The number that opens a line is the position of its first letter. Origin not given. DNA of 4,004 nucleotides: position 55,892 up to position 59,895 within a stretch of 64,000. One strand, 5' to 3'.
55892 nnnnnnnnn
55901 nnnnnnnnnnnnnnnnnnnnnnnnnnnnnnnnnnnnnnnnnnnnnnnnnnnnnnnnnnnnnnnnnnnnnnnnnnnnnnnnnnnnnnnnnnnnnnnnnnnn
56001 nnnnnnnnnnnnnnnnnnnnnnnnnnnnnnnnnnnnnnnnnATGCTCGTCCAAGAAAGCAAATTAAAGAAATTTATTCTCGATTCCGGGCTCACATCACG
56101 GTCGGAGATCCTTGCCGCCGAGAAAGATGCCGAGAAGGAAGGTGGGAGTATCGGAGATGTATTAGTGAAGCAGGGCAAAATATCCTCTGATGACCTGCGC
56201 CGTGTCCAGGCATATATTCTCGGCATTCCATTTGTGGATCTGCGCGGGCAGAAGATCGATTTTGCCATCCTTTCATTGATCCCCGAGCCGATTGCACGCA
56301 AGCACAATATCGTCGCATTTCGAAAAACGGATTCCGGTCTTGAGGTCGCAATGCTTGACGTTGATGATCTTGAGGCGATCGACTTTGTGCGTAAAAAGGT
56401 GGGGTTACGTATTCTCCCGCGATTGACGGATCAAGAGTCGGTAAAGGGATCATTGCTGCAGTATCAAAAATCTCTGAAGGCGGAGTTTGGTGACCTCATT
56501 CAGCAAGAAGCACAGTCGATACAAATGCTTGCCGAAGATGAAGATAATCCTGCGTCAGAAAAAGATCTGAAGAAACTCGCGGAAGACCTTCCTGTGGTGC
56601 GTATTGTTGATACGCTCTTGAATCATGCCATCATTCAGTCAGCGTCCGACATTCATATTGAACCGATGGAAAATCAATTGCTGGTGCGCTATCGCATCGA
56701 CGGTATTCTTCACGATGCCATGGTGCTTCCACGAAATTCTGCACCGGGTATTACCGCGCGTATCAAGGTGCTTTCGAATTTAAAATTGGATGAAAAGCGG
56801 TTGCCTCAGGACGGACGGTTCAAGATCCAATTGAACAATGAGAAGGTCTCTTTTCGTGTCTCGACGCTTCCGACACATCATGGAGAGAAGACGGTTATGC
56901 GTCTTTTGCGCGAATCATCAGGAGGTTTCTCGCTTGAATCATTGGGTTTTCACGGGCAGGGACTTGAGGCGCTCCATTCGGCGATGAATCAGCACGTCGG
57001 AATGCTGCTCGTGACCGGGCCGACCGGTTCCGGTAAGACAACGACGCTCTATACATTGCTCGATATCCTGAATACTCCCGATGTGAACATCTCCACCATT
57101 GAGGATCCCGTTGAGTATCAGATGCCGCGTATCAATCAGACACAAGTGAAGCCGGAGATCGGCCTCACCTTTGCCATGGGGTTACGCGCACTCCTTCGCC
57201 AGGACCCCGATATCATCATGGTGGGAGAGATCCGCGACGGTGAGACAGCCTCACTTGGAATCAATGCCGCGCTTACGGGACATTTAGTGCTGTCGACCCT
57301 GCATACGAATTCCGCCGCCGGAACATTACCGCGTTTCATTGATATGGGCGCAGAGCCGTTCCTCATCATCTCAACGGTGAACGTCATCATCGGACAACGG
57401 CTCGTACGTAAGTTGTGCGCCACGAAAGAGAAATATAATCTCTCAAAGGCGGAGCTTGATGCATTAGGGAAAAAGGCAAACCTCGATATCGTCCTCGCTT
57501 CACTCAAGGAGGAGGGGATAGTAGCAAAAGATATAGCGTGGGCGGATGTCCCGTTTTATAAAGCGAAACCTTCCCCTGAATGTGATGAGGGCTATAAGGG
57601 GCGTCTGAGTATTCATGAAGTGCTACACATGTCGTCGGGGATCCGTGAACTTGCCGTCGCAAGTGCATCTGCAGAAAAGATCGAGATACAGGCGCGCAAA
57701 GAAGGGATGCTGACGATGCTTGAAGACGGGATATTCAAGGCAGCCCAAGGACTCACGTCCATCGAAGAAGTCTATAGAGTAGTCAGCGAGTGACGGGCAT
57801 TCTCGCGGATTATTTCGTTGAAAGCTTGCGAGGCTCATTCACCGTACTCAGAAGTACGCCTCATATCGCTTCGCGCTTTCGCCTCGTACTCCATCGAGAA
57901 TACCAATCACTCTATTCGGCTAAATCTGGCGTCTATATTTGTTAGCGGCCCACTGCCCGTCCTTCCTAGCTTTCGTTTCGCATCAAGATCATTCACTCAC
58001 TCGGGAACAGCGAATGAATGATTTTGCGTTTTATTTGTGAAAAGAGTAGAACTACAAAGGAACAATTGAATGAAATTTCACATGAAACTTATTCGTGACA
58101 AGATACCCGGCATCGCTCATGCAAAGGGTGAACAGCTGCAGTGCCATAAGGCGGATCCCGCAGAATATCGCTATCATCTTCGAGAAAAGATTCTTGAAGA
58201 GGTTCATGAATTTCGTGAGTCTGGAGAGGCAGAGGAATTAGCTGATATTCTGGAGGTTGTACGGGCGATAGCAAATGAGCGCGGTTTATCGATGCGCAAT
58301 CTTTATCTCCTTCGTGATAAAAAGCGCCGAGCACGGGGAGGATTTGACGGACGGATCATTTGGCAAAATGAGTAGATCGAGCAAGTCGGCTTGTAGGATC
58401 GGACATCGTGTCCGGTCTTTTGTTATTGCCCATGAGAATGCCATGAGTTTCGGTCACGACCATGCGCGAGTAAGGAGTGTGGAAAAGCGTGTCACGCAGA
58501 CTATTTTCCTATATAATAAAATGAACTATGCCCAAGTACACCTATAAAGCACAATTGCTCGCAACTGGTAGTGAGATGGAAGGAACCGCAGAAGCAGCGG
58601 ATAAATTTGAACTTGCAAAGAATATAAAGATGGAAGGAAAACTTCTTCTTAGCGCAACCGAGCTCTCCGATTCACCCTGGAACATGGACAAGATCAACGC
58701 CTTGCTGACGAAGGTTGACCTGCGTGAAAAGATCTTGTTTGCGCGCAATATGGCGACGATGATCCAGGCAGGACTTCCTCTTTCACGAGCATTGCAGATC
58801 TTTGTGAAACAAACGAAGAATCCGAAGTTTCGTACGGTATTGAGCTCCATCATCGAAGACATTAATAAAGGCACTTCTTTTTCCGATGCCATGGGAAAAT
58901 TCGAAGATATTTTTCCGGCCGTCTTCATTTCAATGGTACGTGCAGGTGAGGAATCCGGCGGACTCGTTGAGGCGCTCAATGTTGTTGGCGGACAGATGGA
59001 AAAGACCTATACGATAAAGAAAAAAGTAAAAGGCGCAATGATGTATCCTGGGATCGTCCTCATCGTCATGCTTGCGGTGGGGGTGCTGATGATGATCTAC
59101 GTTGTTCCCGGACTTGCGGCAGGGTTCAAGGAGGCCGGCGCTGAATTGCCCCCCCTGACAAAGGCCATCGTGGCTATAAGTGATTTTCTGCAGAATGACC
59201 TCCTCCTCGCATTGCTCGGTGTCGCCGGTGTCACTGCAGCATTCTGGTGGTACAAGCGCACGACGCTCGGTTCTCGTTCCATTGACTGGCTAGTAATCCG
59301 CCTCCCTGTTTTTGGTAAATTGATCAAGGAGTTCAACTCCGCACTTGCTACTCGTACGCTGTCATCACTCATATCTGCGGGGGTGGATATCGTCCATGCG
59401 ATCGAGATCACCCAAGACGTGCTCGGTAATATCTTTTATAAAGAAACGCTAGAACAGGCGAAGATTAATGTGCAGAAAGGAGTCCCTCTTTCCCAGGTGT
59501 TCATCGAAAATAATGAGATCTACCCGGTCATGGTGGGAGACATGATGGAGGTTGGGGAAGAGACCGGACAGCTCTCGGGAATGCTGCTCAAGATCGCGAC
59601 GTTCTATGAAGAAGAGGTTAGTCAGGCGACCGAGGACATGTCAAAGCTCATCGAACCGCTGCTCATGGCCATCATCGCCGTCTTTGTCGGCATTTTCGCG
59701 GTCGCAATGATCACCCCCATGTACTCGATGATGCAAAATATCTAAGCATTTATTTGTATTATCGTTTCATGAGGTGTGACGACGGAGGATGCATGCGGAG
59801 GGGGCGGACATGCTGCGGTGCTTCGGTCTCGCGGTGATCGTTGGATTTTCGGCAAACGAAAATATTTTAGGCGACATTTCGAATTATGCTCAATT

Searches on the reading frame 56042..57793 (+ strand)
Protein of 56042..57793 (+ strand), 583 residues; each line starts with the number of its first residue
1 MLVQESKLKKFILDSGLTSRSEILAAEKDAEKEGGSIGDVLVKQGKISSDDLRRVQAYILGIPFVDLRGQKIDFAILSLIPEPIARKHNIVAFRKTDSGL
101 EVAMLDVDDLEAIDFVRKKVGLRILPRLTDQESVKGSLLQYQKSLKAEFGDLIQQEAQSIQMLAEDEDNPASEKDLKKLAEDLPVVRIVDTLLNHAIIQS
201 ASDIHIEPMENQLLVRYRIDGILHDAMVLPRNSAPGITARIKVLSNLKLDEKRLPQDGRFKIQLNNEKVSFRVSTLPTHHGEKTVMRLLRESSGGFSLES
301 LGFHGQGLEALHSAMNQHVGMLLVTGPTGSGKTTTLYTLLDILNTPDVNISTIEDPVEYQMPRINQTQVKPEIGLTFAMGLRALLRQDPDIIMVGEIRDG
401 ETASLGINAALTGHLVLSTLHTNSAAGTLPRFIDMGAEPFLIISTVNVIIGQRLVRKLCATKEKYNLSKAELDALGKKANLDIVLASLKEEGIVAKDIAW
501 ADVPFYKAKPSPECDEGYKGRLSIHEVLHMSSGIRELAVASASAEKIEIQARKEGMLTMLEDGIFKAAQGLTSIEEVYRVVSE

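Call 9: search_protein_families(library=pfam, proteins=[window:56042-57793:+])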
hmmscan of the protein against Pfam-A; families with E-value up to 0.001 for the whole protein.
window:56042-57793:+ (583 aa): 4 families
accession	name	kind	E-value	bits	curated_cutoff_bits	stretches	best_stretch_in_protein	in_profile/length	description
PF00437.27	T2SSE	-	2.3e-125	418.6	24.9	1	180-579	3-370/370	Type II/IV secretion system protein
PF05157.20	MshEN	-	3.8e-13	49.7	23.1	1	60-145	1-87/90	MshEN domain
PF13191.12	AAA_16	-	0.00019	22.4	32.6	1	309-423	14-114/167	AAA ATPase domain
PF13401.12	AAA_22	-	0.00036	21.3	27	1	318-347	4-33/130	AAA domain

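Call 71: search_protein_families(library=ncbifam, proteins=[window:56042-57793:+], max_evalue=0.01)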
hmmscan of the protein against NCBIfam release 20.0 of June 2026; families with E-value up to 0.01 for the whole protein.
window:56042-57793:+ (583 aa): 25 families
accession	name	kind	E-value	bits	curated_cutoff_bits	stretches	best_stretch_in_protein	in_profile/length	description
TIGR02538.1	type_IV_pilB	equivalog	1.4e-163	545.5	675.65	1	8-582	2-563/564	type IV-A pilus assembly ATPase PilB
TIGR02533.1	type_II_gspE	equivalog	2.3e-157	524.5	630.25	1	80-580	4-485/486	type II secretion system ATPase GspE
NF007755.0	PRK10436.1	equivalog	4.1e-133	444.5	617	1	85-581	14-459/465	type II secretion system protein GspE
NF053534.1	T4PilAsmATPsTfpB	equivalog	5.8e-121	404.7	850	1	51-581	67-582/584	type IV pilus assembly ATPase TfpB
NF041000.1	ATPase_ComGA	equivalog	1.3e-74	250.5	300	1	191-456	2-266/267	competence type IV pilus ATPase ComGA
TIGR01420.1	pilT_fam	subfamily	6.7e-50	170.2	319.1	1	190-437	3-244/343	PilT/PilU family type 4a pilus ATPase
TIGR02525.1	plasmid_TraJ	equivalog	3.4e-25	88.8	368.3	1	310-456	140-299/372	plasmid transfer ATPase TraJ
TIGR02524.1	dot_icm_DotB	equivalog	4.5e-22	78.7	463.3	1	312-456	127-286/358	Dot/Icm type IV secretion system ATPase DotB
NF058587.1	archaellum_moto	equivalog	6.7e-17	61.4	550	1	322-456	278-418/527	archaellum flagellar ATPase motor FlaI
TIGR02782.1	TrbB_P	equivalog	2.7e-15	56.5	304.55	1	309-436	127-256/303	P-type conjugative transfer ATPase TrbB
NF010469.0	PRK13894.1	subfamily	2.3e-14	53.4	508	1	308-432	139-264/320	conjugal transfer ATPase TrbB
TIGR02788.1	VirB11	equivalog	1.2e-12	47.5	249.95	1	311-435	137-265/308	P-type DNA transfer ATPase VirB11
NF010407.0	PRK13833.1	subfamily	1.3e-12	47.8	499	1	310-438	136-265/323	conjugal transfer protein TrbB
TIGR03819.1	heli_sec_ATPase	hypoth_equivalog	2.9e-12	46.5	373.15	1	237-434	99-299/340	TadA family conjugal transfer-associated ATPase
NF053672.1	bindosome_BasE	exception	1.6e-09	37.1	1000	1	323-431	274-387/512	bindosome assembly system ATPase subunit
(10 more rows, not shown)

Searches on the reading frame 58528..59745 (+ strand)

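Call 9: search_protein_families(library=pfam, proteins=[window:58528-59745:+])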
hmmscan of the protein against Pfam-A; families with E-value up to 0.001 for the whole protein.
window:58528-59745:+ (405 aa): 1 family
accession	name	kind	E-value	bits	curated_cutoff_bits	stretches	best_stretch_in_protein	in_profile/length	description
PF00482.28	T2SSF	-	7.6e-61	204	25.2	2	71-194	1-125/125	Type II secretion system (T2SS), protein F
